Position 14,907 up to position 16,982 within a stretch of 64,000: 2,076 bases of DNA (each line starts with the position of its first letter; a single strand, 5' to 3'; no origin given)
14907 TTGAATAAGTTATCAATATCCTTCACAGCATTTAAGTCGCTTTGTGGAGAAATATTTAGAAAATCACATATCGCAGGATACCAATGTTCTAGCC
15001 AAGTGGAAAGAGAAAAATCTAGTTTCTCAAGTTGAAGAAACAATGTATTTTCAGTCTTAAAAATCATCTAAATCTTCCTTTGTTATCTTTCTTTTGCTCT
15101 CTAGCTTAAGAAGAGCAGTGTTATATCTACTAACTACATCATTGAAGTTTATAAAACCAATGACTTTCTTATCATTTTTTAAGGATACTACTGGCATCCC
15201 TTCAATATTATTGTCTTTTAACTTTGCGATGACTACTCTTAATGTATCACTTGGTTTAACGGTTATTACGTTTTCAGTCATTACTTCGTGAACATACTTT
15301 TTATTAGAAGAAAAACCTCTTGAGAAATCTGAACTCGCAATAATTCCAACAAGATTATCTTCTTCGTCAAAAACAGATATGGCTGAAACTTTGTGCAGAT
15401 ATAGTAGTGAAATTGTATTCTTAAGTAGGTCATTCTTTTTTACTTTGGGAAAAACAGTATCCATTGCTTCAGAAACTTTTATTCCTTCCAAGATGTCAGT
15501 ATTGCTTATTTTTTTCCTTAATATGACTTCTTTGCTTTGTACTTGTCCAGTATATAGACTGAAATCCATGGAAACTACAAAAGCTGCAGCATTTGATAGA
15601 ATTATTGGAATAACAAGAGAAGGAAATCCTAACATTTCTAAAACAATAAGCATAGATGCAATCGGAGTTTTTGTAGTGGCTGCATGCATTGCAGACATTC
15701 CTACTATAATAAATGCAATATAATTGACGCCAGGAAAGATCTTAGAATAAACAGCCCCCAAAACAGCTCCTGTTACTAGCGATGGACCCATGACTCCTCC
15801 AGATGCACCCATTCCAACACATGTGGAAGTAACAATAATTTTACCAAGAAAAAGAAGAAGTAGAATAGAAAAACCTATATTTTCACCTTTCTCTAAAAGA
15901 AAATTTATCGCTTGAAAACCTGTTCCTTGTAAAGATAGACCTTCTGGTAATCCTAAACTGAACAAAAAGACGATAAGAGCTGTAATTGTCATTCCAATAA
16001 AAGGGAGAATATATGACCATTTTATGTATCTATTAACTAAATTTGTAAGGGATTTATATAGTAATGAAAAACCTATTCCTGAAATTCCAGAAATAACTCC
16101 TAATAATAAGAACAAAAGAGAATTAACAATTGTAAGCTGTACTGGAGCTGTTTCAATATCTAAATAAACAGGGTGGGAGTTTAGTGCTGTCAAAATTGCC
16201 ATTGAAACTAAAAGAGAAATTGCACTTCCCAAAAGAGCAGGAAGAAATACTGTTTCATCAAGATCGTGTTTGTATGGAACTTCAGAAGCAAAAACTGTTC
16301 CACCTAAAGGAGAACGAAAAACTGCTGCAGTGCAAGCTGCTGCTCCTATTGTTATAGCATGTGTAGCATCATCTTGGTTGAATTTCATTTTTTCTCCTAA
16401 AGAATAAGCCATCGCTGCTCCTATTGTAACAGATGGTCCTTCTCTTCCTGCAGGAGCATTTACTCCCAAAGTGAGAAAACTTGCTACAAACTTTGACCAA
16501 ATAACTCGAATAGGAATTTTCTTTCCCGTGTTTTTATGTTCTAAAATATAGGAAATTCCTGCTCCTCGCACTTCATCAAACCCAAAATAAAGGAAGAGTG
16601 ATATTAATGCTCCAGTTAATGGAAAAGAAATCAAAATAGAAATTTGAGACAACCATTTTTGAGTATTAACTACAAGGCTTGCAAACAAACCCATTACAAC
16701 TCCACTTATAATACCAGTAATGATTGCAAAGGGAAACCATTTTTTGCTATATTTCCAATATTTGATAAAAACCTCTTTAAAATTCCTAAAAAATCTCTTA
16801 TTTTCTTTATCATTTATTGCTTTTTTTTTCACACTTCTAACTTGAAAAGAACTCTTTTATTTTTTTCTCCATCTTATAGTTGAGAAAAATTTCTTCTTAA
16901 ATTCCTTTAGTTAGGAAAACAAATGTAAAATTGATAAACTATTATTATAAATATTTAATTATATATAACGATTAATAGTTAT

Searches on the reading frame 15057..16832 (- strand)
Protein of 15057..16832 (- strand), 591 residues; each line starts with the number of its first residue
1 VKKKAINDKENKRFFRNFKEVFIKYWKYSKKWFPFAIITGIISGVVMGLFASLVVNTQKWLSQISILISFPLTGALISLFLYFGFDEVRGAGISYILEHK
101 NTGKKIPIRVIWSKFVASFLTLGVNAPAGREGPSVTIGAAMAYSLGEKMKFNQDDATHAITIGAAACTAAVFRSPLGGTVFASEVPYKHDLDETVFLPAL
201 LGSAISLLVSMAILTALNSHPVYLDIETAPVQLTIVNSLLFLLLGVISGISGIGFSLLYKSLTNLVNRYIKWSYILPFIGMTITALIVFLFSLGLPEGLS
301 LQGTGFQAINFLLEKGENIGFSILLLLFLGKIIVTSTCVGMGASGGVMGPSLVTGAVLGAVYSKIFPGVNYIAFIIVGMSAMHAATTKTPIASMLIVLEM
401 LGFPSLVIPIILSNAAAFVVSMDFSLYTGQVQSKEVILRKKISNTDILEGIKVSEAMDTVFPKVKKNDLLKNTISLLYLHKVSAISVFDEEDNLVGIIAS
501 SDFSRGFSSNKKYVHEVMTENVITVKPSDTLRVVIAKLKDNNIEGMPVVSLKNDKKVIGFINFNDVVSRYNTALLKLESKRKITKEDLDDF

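Call 76: search_protein_families(library=pfam, proteins=[window:15057-16832:-], max_evalue=0.0001)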
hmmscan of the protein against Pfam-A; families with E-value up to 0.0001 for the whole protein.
window:15057-16832:- (591 aa): 2 families
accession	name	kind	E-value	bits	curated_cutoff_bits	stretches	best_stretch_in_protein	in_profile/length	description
PF00654.25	Voltage_CLC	-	1.2e-66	225.8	24.8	1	74-421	2-345/346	Voltage gated chloride channel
PF00571.33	CBS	-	4.8e-17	62.5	24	1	514-568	1-53/57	CBS domain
